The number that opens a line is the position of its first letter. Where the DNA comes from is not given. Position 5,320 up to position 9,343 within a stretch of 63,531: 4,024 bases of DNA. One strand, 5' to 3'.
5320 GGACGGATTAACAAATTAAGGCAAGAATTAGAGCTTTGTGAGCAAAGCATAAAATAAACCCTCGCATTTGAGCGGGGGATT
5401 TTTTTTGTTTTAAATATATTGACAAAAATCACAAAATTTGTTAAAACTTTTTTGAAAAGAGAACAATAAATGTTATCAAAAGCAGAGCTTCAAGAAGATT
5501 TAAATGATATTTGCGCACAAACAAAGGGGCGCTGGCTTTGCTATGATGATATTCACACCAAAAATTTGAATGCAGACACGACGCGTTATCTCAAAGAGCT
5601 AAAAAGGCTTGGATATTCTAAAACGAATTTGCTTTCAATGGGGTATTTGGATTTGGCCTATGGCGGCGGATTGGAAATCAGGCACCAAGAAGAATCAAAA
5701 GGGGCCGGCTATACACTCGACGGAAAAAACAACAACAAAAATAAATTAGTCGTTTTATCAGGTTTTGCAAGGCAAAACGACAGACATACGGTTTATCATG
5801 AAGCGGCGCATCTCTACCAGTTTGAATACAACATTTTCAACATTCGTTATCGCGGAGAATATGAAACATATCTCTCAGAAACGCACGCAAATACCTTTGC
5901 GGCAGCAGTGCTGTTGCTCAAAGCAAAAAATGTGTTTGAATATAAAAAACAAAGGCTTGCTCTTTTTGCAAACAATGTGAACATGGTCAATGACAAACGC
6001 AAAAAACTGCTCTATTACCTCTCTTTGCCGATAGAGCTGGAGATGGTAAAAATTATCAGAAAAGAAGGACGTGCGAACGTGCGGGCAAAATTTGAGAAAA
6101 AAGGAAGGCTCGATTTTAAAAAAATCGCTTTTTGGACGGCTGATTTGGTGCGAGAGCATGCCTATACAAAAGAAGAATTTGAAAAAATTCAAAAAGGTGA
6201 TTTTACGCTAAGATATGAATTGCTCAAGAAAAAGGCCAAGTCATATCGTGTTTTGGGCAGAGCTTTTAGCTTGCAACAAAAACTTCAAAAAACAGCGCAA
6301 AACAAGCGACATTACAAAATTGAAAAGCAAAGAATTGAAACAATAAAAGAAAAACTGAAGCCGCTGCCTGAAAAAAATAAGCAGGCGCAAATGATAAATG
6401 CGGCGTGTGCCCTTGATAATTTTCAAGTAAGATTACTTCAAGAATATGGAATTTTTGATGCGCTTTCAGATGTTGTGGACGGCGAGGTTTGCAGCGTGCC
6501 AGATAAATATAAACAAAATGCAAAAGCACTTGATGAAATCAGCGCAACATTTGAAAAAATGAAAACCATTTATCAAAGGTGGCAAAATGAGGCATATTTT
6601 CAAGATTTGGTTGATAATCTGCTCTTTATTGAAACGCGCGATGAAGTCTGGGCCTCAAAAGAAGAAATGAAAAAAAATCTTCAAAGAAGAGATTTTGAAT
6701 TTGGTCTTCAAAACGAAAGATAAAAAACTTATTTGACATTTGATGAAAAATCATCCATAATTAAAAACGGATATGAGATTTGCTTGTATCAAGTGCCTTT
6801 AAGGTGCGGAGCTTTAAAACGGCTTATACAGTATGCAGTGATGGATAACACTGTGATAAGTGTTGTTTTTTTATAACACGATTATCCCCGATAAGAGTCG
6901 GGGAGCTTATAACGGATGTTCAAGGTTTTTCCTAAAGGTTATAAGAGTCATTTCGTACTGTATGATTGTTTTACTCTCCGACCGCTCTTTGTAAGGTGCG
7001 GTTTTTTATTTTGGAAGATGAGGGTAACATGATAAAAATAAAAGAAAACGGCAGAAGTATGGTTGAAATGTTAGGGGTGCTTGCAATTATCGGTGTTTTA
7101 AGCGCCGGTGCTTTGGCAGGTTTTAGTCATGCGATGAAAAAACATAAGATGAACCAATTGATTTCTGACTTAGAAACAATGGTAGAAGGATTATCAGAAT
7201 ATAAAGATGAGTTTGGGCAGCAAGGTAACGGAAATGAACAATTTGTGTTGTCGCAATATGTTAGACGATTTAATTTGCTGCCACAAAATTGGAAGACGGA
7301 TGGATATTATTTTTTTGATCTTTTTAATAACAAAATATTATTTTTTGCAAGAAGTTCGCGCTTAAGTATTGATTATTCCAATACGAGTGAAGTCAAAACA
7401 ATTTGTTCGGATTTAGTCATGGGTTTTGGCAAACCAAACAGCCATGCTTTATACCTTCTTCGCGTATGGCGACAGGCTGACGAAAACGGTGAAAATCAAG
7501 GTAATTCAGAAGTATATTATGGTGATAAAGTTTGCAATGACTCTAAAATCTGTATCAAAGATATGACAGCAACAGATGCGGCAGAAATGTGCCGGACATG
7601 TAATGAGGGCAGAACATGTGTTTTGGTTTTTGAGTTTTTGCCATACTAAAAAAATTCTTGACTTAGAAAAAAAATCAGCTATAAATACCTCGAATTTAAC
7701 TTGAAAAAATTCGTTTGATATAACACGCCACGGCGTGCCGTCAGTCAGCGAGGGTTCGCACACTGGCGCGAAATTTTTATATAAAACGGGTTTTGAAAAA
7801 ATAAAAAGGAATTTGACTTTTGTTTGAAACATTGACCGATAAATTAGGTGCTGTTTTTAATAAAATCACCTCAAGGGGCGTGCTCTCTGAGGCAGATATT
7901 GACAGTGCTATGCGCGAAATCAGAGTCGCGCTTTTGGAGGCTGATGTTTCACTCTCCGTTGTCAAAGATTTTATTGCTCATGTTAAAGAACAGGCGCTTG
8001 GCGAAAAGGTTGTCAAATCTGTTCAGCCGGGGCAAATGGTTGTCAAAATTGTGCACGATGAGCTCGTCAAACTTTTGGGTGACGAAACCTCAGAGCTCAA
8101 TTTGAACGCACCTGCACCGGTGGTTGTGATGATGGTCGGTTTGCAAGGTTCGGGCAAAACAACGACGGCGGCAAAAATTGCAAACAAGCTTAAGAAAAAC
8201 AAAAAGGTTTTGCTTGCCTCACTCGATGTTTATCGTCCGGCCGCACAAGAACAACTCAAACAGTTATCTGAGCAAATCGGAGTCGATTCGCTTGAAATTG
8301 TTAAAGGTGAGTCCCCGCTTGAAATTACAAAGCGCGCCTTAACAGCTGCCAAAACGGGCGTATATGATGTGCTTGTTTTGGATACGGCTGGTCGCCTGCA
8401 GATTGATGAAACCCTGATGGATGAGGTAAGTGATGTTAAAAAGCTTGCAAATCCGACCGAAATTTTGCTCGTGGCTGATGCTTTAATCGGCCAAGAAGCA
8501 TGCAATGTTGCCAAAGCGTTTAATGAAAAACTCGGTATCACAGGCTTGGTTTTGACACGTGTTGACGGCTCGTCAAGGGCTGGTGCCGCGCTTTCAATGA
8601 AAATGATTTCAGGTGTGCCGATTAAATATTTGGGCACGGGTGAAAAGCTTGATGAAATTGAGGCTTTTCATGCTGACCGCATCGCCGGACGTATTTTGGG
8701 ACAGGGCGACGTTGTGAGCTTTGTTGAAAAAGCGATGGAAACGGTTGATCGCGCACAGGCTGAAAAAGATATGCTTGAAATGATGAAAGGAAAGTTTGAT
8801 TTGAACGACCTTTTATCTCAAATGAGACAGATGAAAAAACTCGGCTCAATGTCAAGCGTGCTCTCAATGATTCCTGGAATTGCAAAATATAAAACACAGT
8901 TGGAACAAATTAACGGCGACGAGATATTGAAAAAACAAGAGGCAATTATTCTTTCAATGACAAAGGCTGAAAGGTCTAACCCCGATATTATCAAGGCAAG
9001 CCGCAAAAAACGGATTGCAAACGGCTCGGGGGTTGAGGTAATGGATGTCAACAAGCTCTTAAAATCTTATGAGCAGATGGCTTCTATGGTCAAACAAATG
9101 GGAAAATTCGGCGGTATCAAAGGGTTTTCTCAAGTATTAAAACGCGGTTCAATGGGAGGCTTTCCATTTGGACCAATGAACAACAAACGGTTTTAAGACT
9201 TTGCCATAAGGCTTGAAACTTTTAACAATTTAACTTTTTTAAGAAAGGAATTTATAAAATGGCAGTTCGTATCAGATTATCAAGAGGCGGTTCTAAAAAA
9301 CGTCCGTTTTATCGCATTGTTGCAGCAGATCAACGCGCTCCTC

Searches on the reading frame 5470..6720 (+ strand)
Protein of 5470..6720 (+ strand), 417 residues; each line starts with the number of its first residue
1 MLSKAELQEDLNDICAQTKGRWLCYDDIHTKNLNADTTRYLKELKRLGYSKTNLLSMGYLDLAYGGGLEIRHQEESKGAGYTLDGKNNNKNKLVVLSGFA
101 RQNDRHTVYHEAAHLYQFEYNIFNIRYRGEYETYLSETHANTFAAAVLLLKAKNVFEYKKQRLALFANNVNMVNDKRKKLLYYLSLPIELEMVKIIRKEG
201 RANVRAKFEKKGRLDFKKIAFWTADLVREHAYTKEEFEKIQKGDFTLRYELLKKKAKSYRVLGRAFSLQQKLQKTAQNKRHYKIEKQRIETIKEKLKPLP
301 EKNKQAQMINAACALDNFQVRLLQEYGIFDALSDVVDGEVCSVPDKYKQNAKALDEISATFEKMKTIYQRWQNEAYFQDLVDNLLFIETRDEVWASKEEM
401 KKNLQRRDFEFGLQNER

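Call 86: search_protein_families(library=pfam, proteins=[window:5470-6720:+], max_evalue=0.01)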
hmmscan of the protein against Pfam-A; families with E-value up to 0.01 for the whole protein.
window:5470-6720:+ (417 aa): 1 family
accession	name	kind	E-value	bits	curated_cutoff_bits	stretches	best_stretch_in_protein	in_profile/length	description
PF06114.19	Peptidase_M78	-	0.00035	20.8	22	1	86-149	26-87/123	IrrE N-terminal-like domain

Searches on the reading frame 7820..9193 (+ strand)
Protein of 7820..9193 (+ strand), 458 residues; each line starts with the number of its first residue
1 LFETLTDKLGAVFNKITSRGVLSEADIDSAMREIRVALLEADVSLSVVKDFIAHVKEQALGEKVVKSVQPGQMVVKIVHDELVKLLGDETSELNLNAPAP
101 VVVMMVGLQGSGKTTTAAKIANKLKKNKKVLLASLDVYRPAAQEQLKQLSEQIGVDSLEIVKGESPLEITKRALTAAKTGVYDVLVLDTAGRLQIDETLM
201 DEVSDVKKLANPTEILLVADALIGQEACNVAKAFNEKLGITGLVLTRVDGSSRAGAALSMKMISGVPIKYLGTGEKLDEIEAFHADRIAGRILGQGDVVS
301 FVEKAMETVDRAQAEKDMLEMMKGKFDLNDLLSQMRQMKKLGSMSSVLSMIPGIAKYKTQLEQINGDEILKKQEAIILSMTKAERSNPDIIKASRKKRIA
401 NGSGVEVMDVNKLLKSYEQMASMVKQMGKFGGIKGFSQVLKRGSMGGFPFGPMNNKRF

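Call 86: search_protein_families(library=pfam, proteins=[window:7820-9193:+], max_evalue=0.01)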
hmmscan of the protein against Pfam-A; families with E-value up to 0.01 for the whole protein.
window:7820-9193:+ (458 aa): 17 families
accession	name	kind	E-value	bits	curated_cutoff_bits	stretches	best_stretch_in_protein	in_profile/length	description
PF00448.28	SRP54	-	8e-69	231.6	22.7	1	100-294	1-196/196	SRP54-type protein, GTPase domain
PF02978.25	SRP_SPB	-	5e-34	117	27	1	325-424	1-91/91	Signal peptide binding domain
PF02881.24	SRP54_N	-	3.8e-21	75.5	22.4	1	5-82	1-75/75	SRP54-type protein, helical bundle domain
PF06414.18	Zeta_toxin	-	4e-07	30.1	22.3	1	94-186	10-100/199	Zeta toxin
PF01656.29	CbiA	-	4.7e-07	30.2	25.4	1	110-252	9-87/125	CobQ/CobB/MinD/ParA nucleotide binding domain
PF13401.12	AAA_22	-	9.6e-06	26.4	27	1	103-211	8-109/130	AAA domain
PF13671.12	AAA_33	-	6.2e-05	23.8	27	1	102-149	1-45/143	AAA domain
PF13173.12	AAA_14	-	0.0015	19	27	1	102-146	4-48/129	AAA domain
PF13604.12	AAA_30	-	0.0018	18.5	27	1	102-207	20-112/191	AAA domain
PF13479.12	AAA_24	-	0.0022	18.3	27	1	100-194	2-77/195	AAA domain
PF13207.12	AAA_17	-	0.003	18.3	27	1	106-219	1-109/136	AAA domain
PF05729.18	NACHT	-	0.003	17.8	26.7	1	102-188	2-88/167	NACHT domain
PF00004.35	AAA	-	0.0044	17.9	21.2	0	103-149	1-49/131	ATPase family associated with various cellular activities (AAA)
PF20720.3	nSTAND3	-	0.0045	17.1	27.2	0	102-128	19-45/155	Novel STAND NTPase 3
PF00005.33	ABC_tran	-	0.0051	17.8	25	0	92-155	3-63/137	ABC transporter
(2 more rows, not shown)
